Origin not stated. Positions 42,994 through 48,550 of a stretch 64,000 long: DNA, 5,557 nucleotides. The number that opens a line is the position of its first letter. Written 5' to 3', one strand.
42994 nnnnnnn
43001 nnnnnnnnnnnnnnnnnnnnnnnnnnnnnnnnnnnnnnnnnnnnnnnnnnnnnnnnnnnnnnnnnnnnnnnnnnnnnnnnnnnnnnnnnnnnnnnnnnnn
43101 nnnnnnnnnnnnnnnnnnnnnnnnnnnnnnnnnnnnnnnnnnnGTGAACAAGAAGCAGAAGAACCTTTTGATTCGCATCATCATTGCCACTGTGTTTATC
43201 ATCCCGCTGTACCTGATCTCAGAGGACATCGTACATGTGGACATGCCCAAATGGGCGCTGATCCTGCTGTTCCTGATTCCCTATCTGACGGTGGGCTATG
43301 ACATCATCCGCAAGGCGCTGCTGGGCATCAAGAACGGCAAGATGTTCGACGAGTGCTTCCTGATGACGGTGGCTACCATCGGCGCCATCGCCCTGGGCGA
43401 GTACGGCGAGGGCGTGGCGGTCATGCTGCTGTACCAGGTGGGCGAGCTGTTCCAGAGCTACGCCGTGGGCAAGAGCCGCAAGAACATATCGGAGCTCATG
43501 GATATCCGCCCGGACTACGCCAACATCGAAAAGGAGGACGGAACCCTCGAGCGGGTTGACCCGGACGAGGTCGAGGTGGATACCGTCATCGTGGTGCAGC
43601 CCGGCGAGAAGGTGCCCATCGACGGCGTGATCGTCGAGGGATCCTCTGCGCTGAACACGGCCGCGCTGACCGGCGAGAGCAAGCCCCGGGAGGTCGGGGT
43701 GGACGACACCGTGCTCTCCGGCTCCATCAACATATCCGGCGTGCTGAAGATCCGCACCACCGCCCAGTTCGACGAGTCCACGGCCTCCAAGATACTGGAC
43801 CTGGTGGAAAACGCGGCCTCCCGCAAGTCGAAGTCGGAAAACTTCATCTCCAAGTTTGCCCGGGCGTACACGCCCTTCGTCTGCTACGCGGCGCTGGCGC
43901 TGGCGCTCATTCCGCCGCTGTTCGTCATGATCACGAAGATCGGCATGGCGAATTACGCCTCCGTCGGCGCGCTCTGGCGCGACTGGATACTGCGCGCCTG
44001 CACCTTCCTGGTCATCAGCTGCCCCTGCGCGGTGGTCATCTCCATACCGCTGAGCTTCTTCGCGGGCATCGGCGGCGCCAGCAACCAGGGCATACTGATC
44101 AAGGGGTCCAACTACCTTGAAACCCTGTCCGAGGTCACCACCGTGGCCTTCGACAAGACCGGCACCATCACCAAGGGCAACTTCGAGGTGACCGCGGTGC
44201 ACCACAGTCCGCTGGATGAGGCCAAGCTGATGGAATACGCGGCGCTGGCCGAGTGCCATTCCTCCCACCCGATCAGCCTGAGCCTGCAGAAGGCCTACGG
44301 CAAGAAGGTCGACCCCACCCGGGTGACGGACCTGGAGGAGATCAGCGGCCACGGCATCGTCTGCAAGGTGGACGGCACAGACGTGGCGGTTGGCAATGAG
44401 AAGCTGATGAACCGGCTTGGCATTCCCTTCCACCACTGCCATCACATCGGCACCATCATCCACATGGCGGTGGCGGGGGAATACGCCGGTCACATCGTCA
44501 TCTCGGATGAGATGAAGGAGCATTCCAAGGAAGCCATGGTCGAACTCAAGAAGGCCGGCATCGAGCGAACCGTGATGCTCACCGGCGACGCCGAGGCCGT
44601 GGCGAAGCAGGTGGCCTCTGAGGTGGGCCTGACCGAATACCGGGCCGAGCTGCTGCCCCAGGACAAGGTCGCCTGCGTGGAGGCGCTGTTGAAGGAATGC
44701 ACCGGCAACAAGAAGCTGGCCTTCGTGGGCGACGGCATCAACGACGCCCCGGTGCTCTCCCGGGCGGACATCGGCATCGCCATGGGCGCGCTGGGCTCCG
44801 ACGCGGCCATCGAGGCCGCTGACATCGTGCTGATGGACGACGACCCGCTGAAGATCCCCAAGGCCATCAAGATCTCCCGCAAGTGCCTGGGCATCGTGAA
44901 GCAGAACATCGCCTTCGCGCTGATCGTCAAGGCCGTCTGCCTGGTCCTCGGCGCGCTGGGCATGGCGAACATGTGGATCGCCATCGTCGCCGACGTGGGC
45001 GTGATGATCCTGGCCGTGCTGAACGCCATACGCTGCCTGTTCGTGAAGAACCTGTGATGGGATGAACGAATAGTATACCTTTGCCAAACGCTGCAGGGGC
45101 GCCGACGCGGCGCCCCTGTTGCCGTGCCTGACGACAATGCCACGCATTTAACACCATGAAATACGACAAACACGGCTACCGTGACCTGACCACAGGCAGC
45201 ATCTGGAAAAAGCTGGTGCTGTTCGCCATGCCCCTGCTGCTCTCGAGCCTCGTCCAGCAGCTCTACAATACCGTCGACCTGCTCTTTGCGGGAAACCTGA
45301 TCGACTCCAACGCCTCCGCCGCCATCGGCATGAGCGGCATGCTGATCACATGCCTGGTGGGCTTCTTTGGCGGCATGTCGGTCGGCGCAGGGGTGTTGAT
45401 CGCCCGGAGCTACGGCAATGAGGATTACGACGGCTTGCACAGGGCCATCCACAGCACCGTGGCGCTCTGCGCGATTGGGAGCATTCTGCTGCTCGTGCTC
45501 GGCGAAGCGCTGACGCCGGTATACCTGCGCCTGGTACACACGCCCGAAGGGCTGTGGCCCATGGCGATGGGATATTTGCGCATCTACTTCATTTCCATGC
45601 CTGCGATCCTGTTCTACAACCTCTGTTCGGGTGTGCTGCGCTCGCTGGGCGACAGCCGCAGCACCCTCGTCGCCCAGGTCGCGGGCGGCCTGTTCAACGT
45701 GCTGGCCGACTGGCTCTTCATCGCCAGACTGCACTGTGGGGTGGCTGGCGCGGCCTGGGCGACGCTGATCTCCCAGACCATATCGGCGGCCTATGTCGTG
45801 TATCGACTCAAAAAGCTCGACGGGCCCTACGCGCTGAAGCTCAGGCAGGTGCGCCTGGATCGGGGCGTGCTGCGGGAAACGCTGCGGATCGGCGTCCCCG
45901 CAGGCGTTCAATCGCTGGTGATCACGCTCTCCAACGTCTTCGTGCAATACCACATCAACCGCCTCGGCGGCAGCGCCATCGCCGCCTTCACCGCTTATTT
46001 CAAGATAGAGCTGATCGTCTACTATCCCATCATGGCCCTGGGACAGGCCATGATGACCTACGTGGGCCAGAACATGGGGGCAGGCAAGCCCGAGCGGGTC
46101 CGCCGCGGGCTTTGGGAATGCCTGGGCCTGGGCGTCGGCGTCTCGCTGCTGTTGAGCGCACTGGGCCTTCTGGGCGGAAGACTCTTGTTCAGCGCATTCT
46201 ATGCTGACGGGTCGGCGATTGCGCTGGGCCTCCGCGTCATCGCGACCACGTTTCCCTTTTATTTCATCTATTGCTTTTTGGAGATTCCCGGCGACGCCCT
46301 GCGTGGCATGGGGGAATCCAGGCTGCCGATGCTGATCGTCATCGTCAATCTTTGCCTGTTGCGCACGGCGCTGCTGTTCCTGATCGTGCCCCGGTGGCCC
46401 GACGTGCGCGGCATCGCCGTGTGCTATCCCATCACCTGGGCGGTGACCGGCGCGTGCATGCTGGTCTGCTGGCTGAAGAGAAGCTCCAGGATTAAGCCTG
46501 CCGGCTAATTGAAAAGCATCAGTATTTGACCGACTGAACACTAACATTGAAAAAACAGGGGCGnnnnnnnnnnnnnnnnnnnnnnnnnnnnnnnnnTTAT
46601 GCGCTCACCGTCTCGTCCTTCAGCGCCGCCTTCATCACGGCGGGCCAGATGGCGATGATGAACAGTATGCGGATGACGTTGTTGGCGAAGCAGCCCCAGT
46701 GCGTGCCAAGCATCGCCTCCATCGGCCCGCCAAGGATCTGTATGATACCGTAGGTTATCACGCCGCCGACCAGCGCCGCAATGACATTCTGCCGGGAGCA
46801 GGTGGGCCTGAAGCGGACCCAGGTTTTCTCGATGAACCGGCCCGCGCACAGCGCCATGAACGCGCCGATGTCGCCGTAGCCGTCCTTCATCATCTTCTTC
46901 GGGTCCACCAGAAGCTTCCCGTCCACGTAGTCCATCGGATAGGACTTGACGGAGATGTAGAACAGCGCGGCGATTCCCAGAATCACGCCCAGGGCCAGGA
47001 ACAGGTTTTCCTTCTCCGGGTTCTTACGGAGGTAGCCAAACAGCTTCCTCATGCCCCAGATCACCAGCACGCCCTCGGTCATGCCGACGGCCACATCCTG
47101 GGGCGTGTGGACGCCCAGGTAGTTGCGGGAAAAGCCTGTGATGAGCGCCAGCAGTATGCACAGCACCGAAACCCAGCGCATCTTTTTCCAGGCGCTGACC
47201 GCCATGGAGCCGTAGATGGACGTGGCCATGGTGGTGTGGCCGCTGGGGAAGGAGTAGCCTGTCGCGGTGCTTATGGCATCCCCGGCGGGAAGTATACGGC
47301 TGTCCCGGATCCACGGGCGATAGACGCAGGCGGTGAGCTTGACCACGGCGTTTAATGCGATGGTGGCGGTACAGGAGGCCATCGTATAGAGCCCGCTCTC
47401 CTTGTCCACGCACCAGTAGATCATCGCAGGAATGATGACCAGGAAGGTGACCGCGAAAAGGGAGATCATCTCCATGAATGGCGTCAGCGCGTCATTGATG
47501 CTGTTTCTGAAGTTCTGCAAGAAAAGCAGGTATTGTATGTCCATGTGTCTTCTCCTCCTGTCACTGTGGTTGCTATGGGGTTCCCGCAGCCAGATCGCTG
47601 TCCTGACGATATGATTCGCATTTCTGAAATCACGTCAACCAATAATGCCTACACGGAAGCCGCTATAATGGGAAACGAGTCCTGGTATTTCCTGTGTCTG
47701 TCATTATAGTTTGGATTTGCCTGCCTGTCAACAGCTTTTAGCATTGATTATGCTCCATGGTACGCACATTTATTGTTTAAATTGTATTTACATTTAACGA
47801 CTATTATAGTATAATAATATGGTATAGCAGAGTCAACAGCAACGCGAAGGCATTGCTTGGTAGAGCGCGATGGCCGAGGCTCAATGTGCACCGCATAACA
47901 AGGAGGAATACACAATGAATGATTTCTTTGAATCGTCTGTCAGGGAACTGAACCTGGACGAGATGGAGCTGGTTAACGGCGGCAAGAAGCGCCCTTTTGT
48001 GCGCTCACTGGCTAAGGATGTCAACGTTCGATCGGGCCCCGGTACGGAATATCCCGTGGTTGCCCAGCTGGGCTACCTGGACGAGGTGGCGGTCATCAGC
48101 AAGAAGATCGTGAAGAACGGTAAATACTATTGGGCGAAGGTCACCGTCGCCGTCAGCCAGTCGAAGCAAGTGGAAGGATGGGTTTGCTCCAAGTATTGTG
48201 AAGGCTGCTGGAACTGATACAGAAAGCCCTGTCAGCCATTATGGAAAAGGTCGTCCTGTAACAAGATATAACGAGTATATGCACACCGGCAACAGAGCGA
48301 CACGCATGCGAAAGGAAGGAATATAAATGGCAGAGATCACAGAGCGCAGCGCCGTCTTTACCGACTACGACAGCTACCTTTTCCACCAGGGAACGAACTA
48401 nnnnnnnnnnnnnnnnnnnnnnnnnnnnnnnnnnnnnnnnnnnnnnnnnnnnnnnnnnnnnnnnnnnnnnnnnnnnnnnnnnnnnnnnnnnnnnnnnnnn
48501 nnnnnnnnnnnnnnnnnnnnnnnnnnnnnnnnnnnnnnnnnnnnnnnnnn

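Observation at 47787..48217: Orphan double-glycine-leader protein whose cargo is an SH3b domain with a CxxxCxxC tail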

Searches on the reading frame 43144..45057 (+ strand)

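Call 3: search_protein_families(library=pfam, proteins=[window:43144-45057:+], max_evalue=1)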
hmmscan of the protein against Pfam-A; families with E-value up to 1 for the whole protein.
window:43144-45057:+ (637 aa): 4 families
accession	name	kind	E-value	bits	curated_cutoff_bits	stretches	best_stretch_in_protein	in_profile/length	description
PF00122.25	E1-E2_ATPase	-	4e-42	144.2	28.1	1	123-314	4-180/181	E1-E2 ATPase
PF00702.32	Hydrolase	-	3.7e-26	93.2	26.4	1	332-542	2-191/191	haloacid dehalogenase-like hydrolase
PF08282.18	Hydrolase_3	-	4.4e-05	23.8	20.9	1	507-563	187-243/255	haloacid dehalogenase-like hydrolase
PF12710.13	HAD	-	0.013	16.4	27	1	457-538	86-188/189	haloacid dehalogenase-like hydrolase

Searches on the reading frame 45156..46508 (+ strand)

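Call 3: search_protein_families(library=pfam, proteins=[window:45156-46508:+], max_evalue=1)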
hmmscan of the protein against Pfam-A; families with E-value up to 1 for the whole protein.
window:45156-46508:+ (450 aa): 3 families
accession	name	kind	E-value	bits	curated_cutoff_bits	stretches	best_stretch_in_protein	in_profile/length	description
PF01554.23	MatE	-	9.7e-50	168.8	24.9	2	26-187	1-161/161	MatE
PF03023.19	MurJ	-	3.8e-10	39.4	27.4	1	18-252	197-433/451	Lipid II flippase MurJ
PF01943.22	Polysacc_synt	-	1.2e-05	25.4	28.2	2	98-284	73-250/274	Polysaccharide biosynthesis protein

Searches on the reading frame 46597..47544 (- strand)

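Call 3: search_protein_families(library=pfam, proteins=[window:46597-47544:-], max_evalue=1)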
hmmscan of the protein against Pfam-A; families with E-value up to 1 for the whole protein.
window:46597-47544:- (315 aa): 3 families
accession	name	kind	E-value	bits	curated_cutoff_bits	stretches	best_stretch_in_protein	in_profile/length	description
PF01569.27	PAP2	-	3.6e-16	59.5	27.2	1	54-171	5-127/130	PAP2 superfamily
PF14378.12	PAP2_3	-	7e-05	23.2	27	1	35-162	77-188/190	PAP2 superfamily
PF14360.12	PAP2_C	-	0.015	16.3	27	1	101-163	8-70/74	PAP2 superfamily C-terminal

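Call 57: search_protein_families(library=ncbifam, proteins=[window:46597-47544:-], max_evalue=0.01)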
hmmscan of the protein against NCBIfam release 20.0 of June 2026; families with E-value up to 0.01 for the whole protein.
window:46597-47544:- (315 aa): 4 families
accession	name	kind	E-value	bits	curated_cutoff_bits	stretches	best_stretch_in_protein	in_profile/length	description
NF047884.1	UdeprDiPSep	equivalog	3.3e-13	50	250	1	8-158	29-176/188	undecaprenyl-diphosphatase SepP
NF007975.0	PRK10699.1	equivalog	1e-08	34.9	261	1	94-175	154-240/254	phosphatidylglycerophosphatase B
NF008813.0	PRK11837.1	equivalog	4.2e-08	33.3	229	1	15-159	15-162/202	undecaprenyl-diphosphate phosphatase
NF007159.0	PRK09597.1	equivalog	0.0031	17.2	177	1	79-162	105-181/191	lipid A 1-phosphatase LpxE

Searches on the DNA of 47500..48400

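Call 27: search_rna_families(source=window, start=47500, end=48400, threshold=evalue, max_evalue=1)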
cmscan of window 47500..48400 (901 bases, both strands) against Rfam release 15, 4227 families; matches with E-value up to 1: 1.
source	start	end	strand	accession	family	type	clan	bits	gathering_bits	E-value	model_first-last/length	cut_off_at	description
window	48189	48267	+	RF01281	snoR35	Gene; snRNA; snoRNA; CD-box;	CL00053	18.9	40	0.25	1-81/81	no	Small nucleolar RNA snoR35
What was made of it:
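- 47816..47899 (+): 5' untranslated leader of about 85-100 nt. No Rfam match in 47500-48400 at E<=1 apart from a chance snoRNA hit downstream (call 27).
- Tried and rejected: An Rfam scan found nothing credible (call 27).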
